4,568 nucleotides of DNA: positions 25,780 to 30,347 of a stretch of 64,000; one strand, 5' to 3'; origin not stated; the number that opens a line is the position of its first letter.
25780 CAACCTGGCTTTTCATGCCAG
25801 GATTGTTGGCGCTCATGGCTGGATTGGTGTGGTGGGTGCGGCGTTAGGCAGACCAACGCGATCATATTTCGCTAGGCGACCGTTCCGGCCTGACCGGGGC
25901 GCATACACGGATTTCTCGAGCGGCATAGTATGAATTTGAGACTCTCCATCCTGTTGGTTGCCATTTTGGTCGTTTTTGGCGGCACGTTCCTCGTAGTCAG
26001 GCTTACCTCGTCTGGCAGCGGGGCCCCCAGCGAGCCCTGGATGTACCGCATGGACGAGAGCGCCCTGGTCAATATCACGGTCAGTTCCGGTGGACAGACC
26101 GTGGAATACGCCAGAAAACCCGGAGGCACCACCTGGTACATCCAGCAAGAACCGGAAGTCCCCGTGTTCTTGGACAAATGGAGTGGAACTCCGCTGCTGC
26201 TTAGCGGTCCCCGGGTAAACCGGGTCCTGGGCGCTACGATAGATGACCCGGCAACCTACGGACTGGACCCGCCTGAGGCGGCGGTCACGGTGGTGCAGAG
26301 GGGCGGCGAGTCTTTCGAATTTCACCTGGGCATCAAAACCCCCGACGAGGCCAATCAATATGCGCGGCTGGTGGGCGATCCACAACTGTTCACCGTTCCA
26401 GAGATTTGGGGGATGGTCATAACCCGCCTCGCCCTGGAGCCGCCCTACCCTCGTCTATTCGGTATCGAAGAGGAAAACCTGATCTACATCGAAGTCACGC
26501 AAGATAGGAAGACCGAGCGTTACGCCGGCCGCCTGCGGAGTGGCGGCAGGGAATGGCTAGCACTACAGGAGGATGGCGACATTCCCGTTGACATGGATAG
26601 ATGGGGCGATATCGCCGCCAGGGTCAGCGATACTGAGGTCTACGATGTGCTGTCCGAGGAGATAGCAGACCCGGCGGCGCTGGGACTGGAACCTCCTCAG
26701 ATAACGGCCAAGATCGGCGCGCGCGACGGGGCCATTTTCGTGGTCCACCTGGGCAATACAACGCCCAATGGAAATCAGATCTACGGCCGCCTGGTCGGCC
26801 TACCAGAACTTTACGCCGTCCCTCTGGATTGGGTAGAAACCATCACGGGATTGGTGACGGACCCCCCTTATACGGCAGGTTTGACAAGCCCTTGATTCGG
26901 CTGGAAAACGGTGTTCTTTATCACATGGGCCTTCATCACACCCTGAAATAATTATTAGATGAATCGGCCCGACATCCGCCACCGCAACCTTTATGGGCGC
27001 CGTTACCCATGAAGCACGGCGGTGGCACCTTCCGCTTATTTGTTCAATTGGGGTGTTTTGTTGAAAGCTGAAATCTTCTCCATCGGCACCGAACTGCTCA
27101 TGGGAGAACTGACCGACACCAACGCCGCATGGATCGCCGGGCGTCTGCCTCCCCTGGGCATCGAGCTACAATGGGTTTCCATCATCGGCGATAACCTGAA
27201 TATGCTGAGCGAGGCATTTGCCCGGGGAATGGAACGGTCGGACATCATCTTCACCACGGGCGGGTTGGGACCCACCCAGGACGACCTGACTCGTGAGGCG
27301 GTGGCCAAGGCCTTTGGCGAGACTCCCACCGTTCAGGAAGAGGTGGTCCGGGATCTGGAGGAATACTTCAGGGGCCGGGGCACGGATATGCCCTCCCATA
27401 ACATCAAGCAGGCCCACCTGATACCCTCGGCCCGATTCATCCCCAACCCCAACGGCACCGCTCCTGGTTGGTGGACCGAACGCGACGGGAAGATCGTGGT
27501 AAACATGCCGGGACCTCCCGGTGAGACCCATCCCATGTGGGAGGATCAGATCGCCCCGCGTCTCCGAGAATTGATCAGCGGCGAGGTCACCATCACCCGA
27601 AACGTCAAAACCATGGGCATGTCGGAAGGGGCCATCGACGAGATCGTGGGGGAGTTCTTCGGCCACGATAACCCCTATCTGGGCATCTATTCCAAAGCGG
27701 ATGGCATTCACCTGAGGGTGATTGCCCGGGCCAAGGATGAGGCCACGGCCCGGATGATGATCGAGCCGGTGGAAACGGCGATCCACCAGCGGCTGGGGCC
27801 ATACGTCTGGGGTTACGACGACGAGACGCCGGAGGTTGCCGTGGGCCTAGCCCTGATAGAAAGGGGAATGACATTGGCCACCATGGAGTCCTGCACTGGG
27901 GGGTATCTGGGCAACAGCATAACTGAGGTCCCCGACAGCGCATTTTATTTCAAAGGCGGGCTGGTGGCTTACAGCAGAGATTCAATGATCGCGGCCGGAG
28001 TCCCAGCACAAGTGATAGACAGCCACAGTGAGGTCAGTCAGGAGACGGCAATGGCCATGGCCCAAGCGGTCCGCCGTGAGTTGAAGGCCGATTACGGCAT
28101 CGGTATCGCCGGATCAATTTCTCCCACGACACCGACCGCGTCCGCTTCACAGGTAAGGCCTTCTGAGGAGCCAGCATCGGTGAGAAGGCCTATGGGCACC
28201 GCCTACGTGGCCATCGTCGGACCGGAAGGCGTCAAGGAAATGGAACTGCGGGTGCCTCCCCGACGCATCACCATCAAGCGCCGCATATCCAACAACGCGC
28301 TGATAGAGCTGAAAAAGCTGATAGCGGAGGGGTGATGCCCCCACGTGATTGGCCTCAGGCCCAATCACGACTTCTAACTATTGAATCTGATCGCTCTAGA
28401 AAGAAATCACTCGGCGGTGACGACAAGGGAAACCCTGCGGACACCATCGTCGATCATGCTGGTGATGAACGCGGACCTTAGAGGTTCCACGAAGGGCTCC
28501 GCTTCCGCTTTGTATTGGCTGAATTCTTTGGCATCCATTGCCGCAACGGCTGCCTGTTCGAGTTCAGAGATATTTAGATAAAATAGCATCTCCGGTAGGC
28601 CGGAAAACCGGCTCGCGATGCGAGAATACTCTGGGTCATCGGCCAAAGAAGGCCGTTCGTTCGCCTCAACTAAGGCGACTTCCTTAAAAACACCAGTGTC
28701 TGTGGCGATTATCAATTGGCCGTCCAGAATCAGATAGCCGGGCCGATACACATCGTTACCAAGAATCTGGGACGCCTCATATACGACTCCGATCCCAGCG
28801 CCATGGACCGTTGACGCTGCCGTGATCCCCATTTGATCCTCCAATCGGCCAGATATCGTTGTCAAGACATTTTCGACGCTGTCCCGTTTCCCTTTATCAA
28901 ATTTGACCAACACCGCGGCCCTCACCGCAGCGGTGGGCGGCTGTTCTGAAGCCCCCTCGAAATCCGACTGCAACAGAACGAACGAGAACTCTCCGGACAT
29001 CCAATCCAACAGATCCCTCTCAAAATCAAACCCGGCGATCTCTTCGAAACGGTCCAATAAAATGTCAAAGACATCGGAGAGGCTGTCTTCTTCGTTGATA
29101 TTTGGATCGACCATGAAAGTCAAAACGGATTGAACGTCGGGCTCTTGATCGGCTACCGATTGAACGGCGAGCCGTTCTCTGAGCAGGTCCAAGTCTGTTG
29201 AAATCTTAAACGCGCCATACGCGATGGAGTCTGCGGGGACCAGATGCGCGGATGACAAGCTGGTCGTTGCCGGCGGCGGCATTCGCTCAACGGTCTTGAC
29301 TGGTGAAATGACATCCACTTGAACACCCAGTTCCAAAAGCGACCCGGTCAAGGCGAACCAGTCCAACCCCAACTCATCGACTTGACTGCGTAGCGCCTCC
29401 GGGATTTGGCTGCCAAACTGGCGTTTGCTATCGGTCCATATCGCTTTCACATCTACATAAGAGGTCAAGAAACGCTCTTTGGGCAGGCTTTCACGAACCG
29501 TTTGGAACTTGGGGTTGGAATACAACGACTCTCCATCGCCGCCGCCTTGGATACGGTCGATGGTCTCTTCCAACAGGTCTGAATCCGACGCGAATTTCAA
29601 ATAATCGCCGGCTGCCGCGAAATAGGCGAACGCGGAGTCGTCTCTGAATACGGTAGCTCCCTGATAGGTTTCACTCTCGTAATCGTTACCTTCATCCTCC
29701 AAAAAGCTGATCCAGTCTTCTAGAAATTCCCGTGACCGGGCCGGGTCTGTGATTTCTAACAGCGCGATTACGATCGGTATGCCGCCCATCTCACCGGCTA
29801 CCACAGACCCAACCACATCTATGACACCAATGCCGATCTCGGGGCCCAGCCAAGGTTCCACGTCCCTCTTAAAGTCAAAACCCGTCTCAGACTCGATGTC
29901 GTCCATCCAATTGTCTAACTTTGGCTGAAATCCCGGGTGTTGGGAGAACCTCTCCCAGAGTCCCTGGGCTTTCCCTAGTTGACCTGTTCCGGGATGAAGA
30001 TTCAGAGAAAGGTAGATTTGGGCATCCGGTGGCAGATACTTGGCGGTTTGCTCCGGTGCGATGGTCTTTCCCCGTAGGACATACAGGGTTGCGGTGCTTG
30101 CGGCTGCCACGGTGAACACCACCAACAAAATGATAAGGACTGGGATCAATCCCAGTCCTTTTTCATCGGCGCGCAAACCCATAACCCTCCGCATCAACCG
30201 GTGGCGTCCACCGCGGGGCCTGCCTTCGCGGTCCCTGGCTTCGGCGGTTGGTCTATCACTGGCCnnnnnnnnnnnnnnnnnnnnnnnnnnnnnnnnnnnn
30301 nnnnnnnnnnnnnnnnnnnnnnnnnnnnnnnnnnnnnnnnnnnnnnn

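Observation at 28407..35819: coaE / CbbQ-NorQ AAA+ / CoA-pyrophosphatase Nudix / giant VWA operon with no recognisable client enzyme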

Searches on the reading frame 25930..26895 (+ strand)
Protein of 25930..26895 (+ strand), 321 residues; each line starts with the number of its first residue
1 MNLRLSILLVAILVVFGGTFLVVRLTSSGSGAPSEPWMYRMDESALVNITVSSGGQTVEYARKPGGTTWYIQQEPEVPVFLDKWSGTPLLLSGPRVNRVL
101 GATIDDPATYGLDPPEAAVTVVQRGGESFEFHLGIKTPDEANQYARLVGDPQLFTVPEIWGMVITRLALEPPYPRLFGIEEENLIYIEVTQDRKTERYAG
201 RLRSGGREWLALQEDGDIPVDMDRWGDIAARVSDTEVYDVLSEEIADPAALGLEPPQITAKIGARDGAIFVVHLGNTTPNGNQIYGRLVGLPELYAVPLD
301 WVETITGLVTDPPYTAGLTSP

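Call 3: search_protein_families(library=pfam, proteins=[window:25930-26895:+], max_evalue=0.01)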
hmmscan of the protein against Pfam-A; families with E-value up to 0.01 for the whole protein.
window:25930-26895:+ (321 aa): 1 family
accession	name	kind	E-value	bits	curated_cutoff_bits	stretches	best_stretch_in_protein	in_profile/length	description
PF14238.11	DUF4340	-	3.8e-17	63.5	25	2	69-160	1-91/183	Domain of unknown function (DUF4340)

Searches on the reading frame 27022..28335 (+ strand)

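Call 3: search_protein_families(library=pfam, proteins=[window:27022-28335:+], max_evalue=0.01)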
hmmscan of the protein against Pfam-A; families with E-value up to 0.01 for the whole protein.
window:27022-28335:+ (437 aa): 3 families
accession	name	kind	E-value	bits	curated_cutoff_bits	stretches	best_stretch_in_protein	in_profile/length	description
PF00994.29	MoCF_biosynth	-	1.8e-36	125.5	26.6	1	17-182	1-143/144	Probable molybdopterin binding domain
PF02464.23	CinA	-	6.3e-30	104.3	23.5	1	271-433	5-154/155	Competence-damaged protein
PF18146.6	CinA_KH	-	3e-21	75.7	27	1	192-264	1-73/73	Damage-inducible protein CinA KH domain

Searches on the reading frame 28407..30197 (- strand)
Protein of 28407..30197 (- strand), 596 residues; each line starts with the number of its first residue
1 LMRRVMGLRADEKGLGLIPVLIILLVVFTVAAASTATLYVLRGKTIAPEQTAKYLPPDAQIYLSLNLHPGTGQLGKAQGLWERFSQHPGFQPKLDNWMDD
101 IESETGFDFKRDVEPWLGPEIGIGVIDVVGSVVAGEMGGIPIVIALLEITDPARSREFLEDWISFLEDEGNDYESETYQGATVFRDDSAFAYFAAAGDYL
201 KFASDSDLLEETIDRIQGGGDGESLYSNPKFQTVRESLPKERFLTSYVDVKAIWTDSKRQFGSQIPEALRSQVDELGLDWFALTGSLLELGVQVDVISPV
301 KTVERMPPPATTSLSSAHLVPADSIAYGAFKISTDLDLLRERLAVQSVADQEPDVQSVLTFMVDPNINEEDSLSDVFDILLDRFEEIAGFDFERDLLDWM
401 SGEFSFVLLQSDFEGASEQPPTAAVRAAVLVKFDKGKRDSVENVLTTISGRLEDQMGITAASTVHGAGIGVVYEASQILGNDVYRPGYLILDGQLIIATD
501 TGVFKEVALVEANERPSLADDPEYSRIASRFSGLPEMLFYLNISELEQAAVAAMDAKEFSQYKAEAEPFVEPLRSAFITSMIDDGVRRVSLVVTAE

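Call 3: search_protein_families(library=pfam, proteins=[window:28407-30197:-], max_evalue=0.01)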
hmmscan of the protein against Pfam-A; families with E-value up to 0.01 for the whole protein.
window:28407-30197:- (596 aa): 1 family
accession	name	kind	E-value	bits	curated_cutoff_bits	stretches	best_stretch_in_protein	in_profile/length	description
PF11832.13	DUF3352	-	1.1e-40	140.2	26.8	1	21-592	5-533/536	Protein of unknown function (DUF3352)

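Call 4: search_protein_families(library=ncbifam, proteins=[window:28407-30197:-], max_evalue=0.01)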
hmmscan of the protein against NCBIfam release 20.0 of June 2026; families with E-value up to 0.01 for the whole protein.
window:28407-30197:- (596 aa): 0 families

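Call 67: search_protein_families(library=padloc, proteins=[window:28407-30197:-], max_evalue=0.001)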
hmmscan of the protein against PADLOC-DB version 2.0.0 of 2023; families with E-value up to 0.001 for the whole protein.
window:28407-30197:- (596 aa): 0 families
